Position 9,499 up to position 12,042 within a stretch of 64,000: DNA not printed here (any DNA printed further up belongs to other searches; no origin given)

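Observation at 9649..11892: Fusion of a Dpm1-like polyprenyl-phosphate sugar synthase with a PMT/ArnT-like GT-C membrane glycosyltransferase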

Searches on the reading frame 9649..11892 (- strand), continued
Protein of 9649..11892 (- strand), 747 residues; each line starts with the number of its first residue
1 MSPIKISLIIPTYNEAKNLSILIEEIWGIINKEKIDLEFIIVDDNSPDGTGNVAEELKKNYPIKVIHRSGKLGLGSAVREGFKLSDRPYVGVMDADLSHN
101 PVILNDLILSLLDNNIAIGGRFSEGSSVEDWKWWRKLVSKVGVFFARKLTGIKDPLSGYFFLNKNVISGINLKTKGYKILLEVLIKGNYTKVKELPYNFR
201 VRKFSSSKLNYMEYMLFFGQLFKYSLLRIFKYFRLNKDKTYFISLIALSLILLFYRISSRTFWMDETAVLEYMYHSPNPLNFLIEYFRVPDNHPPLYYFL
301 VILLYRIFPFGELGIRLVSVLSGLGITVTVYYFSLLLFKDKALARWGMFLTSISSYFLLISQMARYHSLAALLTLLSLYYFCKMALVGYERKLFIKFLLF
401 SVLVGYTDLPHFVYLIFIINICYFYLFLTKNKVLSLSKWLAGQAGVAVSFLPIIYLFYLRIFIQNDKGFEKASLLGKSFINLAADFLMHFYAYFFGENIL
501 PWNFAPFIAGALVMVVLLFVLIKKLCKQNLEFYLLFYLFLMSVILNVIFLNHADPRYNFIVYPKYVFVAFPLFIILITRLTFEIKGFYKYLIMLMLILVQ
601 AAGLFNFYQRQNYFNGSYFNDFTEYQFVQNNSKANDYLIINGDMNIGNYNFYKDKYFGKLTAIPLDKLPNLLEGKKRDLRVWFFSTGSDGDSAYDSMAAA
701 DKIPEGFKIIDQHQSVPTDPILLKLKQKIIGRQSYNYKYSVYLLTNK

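Call 18: find_related_loci(query=window:9649-11892:-, collection=genome_contigs, flank=8000)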
Query window:9649-11892:- (747 aa) in genome_contigs; peptide patterns used: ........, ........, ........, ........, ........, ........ (x = any residue, [..] = any of these).
55 stretches matched a pattern; 10 encode a relative of the query (tblastn E <= 1e-3); 10 distinct loci.
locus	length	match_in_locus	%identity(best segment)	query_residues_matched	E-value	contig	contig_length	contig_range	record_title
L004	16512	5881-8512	65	4-747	0e+0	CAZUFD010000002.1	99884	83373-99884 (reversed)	MAG TPA_asm: uncultured Gammaproteobacteria bacterium isolate SRP269290_co6_41 genome assembly, contig: NODE_43_length_9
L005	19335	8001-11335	62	5-747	0e+0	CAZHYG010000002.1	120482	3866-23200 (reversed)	MAG TPA_asm: uncultured Gammaproteobacteria bacterium isolate SRP135725_co1_18 genome assembly, contig: NODE_70_length_1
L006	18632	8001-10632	65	4-747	0e+0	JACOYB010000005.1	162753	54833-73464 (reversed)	MAG: Candidatus Magasanikbacteria bacterium isolate NC_groundwater_168_Ag_S-0.1um_42_11 S4_GD2017_2_S1_scaffold_52, whol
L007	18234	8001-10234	65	4-747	0e+0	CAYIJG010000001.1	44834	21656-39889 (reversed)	MAG TPA_asm: uncultured Gammaproteobacteria bacterium isolate ERP119705_co24_1001 genome assembly, contig: NODE_657_leng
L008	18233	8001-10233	45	4-744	0e+0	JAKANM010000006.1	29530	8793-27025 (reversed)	MAG: bacterium isolate WY5.bin71 NODE_2317_length_29530_cov_1.968609, whole genome shotgun sequence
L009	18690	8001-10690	42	6-744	8e-125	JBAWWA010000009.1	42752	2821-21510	MAG: bacterium isolate ELA025 MAG025_9, whole genome shotgun sequence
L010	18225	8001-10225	45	6-744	0e+0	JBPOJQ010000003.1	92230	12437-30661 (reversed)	MAG: Candidatus Magasanikiibacteriota bacterium isolate MAG_812 c_000000621911, whole genome shotgun sequence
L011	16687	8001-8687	60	6-234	3e-86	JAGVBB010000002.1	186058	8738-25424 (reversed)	MAG: Candidatus Paceibacterota bacterium isolate DeMMO6_41 c_000000010009, whole genome shotgun sequence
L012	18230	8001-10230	46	4-744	0e+0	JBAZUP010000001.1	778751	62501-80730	MAG: Patescibacteria group bacterium isolate SO_2017_GW1_231 NODE_45_length_778751_cov_3.412568_OW334_2017, whole genome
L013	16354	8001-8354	24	3-118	1e-6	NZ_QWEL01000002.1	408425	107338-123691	Odoribacter sp. Z80 Scaffold2_1, whole genome shotgun sequence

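Call 28: search_protein_representatives(protein=window:9649-11892:-)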
Query: 747 residues. Proteins with E-value up to 0.001 (for the whole library): 38405; up to 1e-10: 7967; up to 1e-30: 564. The best 150 are listed.
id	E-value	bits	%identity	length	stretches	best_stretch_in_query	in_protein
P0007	0.0e+00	1055.7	65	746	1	5-747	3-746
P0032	5.1e-187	640.2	60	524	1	228-745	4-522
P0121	1.2e-121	424.1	46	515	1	245-744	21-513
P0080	4.2e-116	405.7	40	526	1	229-747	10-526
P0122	1.9e-111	390.3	40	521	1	240-745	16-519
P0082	1.3e-110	387.6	41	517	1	244-744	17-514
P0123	3.8e-109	382.7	64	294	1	264-551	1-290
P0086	1.1e-102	361.3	43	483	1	264-745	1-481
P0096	1.2e-88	314.9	56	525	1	6-263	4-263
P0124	5.3e-86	306.2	57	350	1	5-250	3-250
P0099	5.5e-85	302.8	36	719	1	5-548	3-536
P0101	9.5e-83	295.4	37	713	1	5-568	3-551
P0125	2.8e-82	293.9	62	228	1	180-400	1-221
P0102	3.3e-82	293.7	58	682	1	5-236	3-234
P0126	3.9e-77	276.9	54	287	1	388-657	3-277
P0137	1.6e-53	198.8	32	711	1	6-396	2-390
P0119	2.7e-50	188.1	31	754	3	6-392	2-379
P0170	1.7e-44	169.0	33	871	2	5-222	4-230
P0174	3.4e-44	168.0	27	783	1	3-538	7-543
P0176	4.7e-44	167.5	32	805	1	6-421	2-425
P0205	1.4e-41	159.4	33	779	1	6-433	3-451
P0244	3.0e-39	151.6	32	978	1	5-417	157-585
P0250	5.6e-39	150.7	31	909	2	6-236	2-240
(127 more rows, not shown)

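Call 29: search_protein_families(library=pfam, proteins=[P0099, P0101, P0137, P0119, P0174, P0176, P0205, P0244, P0170, P0250], max_evalue=0.001)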
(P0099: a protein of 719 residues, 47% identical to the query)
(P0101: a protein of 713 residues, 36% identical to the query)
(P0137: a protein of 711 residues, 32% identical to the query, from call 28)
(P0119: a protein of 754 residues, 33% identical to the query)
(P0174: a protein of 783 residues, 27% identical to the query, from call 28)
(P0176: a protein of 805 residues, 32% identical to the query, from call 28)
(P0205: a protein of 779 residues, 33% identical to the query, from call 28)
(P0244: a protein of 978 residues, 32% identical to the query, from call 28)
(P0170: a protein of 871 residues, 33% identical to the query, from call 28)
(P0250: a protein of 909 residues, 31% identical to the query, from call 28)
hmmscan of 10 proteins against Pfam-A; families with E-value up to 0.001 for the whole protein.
P0099 (719 aa): 2 families
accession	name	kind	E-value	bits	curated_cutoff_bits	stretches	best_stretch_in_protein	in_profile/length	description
PF00535.33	Glycos_transf_2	-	9.3e-29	100.9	23.3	1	6-165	2-164/168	Glycosyl transferase family 2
PF13641.12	Glyco_tranf_2_3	-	2.1e-06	28.3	27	1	5-116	4-120/230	Glycosyltransferase like family 2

P0101 (713 aa): 3 families
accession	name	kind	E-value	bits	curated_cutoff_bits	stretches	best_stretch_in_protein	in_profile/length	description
PF00535.33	Glycos_transf_2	-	2.9e-30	105.8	23.3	1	5-141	1-132/168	Glycosyl transferase family 2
PF13641.12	Glyco_tranf_2_3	-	3.6e-08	34.1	27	1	3-113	2-118/230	Glycosyltransferase like family 2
PF10111.15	Glyco_tranf_2_2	-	9e-05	22.5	27.3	1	5-95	1-94/276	Glycosyltransferase like family 2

P0137 (711 aa): 3 families
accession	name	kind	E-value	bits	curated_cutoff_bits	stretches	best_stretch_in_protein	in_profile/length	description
PF00535.33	Glycos_transf_2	-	1.2e-35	123.4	23.3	1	3-166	1-165/168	Glycosyl transferase family 2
PF13641.12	Glyco_tranf_2_3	-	1.1e-07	32.6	27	1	2-112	3-116/230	Glycosyltransferase like family 2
PF13231.12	PMT_2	-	1.2e-06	29.2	26.1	1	293-441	5-154/160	Dolichyl-phosphate-mannose-protein mannosyltransferase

P0119 (754 aa): 5 families
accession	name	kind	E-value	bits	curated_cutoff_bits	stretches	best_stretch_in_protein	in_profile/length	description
PF00535.33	Glycos_transf_2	-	4.6e-29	101.9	23.3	1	3-163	1-164/168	Glycosyl transferase family 2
PF02366.24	PMT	-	4.7e-21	75.9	22.7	1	255-450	33-235/245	Dolichyl-phosphate-mannose-protein mannosyltransferase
PF13231.12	PMT_2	-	1.7e-18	67.8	26.1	1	283-445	1-157/160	Dolichyl-phosphate-mannose-protein mannosyltransferase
PF13641.12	Glyco_tranf_2_3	-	1.1e-06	29.3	27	1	2-116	3-122/230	Glycosyltransferase like family 2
PF10111.15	Glyco_tranf_2_2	-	0.00026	21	27.3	1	3-105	1-104/276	Glycosyltransferase like family 2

P0174 (783 aa): 3 families
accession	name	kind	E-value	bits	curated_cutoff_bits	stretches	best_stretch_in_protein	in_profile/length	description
PF00535.33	Glycos_transf_2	-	2.9e-27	96.1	23.3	1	11-170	1-162/168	Glycosyl transferase family 2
PF13231.12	PMT_2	-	1.6e-11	45.2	26.1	1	306-466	3-157/160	Dolichyl-phosphate-mannose-protein mannosyltransferase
PF13641.12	Glyco_tranf_2_3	-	7.2e-06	26.6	27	1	8-131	2-129/230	Glycosyltransferase like family 2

P0176 (805 aa): 4 families
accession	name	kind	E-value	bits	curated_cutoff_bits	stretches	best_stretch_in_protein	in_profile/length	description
PF00535.33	Glycos_transf_2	-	7.9e-31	107.7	23.3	1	3-165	1-165/168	Glycosyl transferase family 2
PF02366.24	PMT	-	2.2e-15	57.3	22.7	1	267-462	31-237/245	Dolichyl-phosphate-mannose-protein mannosyltransferase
PF13231.12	PMT_2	-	4.3e-12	47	26.1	1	296-458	1-160/160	Dolichyl-phosphate-mannose-protein mannosyltransferase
PF13641.12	Glyco_tranf_2_3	-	5.9e-07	30.2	27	1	2-109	3-114/230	Glycosyltransferase like family 2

P0205 (779 aa): 4 families
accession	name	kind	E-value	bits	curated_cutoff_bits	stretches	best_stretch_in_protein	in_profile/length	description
PF00535.33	Glycos_transf_2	-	1.4e-36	126.4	23.3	1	4-173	1-165/168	Glycosyl transferase family 2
PF13231.12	PMT_2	-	4.1e-09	37.3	26.1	1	311-450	4-143/160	Dolichyl-phosphate-mannose-protein mannosyltransferase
PF13641.12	Glyco_tranf_2_3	-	4.3e-07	30.6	27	1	3-149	3-149/230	Glycosyltransferase like family 2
PF10111.15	Glyco_tranf_2_2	-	3.7e-05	23.8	27.3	1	4-106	1-103/276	Glycosyltransferase like family 2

P0244 (978 aa): 3 families
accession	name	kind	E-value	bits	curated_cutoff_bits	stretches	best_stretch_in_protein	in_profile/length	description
PF00535.33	Glycos_transf_2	-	9.8e-37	126.9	23.3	1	159-321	1-163/168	Glycosyl transferase family 2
PF04138.20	GtrA_DPMS_TM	-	3e-25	89.1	26.1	1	21-140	1-117/117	GtrA/DPMS, transmembrane domain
PF13641.12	Glyco_tranf_2_3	-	1.6e-09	38.6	27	1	156-264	1-111/230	Glycosyltransferase like family 2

P0170 (871 aa): 4 families
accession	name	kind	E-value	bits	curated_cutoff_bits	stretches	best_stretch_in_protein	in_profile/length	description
PF00535.33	Glycos_transf_2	-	4.2e-29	102.1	23.3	1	6-174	1-163/168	Glycosyl transferase family 2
PF04138.20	GtrA_DPMS_TM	-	4.8e-24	85.2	26.1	1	244-363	1-115/117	GtrA/DPMS, transmembrane domain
PF13641.12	Glyco_tranf_2_3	-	1.8e-09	38.4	27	1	3-177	1-173/230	Glycosyltransferase like family 2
PF13231.12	PMT_2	-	1.9e-08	35.2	26.1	1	441-597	2-158/160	Dolichyl-phosphate-mannose-protein mannosyltransferase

P0250 (909 aa): 6 families
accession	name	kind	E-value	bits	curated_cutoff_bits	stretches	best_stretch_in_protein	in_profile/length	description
PF00535.33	Glycos_transf_2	-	5.1e-37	127.8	23.3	1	3-169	1-165/168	Glycosyl transferase family 2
PF13231.12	PMT_2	-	1.7e-31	110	26.1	1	435-596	1-160/160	Dolichyl-phosphate-mannose-protein mannosyltransferase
PF13641.12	Glyco_tranf_2_3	-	5.5e-13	49.9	27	1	2-120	3-121/230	Glycosyltransferase like family 2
PF04138.20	GtrA_DPMS_TM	-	1.3e-12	48.4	26.1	1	238-372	1-117/117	GtrA/DPMS, transmembrane domain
PF02366.24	PMT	-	1.2e-09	38.5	22.7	1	429-595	55-232/245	Dolichyl-phosphate-mannose-protein mannosyltransferase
PF10111.15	Glyco_tranf_2_2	-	0.00016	21.7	27.3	1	3-118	1-118/276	Glycosyltransferase like family 2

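Call 30: list_cluster_members(proteins=[P0001, P0099, P0101, P0137, P0119, P0174, P0176, P0205, P0244, P0250])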
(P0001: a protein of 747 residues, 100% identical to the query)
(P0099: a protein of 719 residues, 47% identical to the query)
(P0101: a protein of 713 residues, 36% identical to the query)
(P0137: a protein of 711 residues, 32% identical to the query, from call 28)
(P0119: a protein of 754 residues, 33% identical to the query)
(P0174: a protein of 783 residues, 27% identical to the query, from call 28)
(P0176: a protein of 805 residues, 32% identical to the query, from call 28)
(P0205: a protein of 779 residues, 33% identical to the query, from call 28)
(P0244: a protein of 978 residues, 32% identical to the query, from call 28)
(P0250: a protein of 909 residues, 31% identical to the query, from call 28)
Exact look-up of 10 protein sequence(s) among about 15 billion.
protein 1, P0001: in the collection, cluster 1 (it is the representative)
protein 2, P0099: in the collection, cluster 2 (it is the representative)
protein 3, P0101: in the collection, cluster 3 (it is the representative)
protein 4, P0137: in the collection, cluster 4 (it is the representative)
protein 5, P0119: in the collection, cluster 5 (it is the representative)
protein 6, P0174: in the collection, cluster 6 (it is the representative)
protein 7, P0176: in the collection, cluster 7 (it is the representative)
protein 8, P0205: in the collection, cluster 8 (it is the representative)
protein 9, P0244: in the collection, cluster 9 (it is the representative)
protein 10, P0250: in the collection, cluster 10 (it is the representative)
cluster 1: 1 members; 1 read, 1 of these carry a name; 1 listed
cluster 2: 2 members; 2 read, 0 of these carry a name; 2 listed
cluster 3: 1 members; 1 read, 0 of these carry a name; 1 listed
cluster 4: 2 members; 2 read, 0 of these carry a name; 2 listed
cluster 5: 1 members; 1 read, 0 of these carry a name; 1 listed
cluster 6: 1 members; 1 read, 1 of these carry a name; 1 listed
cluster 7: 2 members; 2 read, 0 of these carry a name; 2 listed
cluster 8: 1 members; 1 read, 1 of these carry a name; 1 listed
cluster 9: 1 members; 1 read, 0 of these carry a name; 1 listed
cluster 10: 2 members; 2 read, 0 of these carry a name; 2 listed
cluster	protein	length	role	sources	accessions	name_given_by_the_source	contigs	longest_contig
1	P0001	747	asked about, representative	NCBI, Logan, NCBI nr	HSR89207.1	MAG TPA: glycosyltransferase [Candidatus Udaeobacter sp.] | glycosyltransferase [Candidatus Udaeobacter sp.]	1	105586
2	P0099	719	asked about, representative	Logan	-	-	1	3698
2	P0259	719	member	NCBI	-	-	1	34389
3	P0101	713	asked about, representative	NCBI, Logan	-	-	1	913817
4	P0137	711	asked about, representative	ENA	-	-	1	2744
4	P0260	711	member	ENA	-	-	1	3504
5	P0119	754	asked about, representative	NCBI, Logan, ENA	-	-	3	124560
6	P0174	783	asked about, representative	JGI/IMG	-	hypothetical protein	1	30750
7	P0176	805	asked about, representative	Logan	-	-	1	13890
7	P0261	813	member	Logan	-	-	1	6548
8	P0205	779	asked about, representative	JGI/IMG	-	glycosyltransferase involved in cell wall biosynthesis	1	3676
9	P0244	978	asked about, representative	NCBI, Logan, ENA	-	-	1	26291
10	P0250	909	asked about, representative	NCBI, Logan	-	-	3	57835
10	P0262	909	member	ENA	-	-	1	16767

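Call 31: predict_structure(alignment_id=A1)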
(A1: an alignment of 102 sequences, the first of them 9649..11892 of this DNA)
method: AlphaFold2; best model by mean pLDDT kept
length: 747 residues; sequences in the alignment: 102
mean_pLDDT: 93.5   pTM: 0.87
mean pLDDT of the five models: 93.5, 93.4, 92.8, 92.7, 92.3
residues with pLDDT >= 90: 613; 70-90: 113; 50-70: 21; < 50: 0
segments of 3 or more residues with pLDDT < 50: none
pLDDT, mean of each block of 10 residues (from residue 1): 96 96 97 98 95 98 96 92 98 94 98 98 92 88 93 95 97 90 96 96 77 87 91 91 98 97 93 93 91 92 96 97 98 98 98 97 93 99 97 98 96 97 96 95 97 91 75 72 92 95 96 98 93 97 94 76 94 98 98 98 96 89 98 97 96 98 95 85 91 73 95 95 88 90 96
secondary structure, 60 per line:
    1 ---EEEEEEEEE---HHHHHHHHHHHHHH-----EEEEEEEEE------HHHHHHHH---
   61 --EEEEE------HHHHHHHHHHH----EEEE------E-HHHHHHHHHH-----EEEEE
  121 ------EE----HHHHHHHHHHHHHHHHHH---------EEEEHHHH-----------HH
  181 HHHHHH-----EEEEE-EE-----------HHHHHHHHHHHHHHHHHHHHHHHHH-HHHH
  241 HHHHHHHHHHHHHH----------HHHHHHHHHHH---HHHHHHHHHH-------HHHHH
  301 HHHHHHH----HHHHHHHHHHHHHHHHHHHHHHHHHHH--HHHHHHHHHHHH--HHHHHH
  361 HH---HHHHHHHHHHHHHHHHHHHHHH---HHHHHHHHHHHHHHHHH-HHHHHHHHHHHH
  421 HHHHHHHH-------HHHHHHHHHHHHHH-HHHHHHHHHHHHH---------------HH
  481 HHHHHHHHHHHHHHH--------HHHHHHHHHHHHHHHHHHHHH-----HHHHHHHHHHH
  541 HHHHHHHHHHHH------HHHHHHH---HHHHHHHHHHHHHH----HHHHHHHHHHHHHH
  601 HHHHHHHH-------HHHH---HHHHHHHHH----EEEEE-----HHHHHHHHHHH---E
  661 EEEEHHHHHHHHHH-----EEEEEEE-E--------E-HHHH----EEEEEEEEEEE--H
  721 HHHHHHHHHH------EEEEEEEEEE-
elements in order (helices of 4 or more, strands of 3 or more residues): E4-12 H16-29 E35-43 H50-57 E63-67 H74-84 E89-92 H101-110 E116-120 H133-150 E160-163 H164-167 H179-186 E192-196 H211-235 H237-254 H265-275 H279-288 H296-307 H312-338 H341-352 H355-362 H366-387 H391-407 H409-428 H436-449 H451-463 H479-495 H504-524 H530-552 H559-565 H569-582 H587-608 H616-619 H623-631 E636-640 H646-656 E660-664 H665-674 E680-686 H699-702 E707-717 H720-730 E737-746
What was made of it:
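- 9649..11892 (-): Whole fused gene, 747 aa plus TAG stop: GT2 synthase, GT-C transferase and C-terminal domain. AlphaFold model has mean pLDDT 93.5 and pTM 0.87 (call 31).
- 11185..11262 (-): Interface helix 2 plus short linker (residues 211-236) running directly into TM1. AlphaFold helices 211-235 and 237-254 (call 31).
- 9652..10068 (-): C-terminal alpha/beta domain (residues 609-747), predicted extracytoplasmic, rich in conserved aromatic residues; possible acceptor-binding domain. AlphaFold strands and helices 616-746 (call 31).
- The full-length model has pTM 0.87 (call 31), suggesting a defined relative arrangement.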
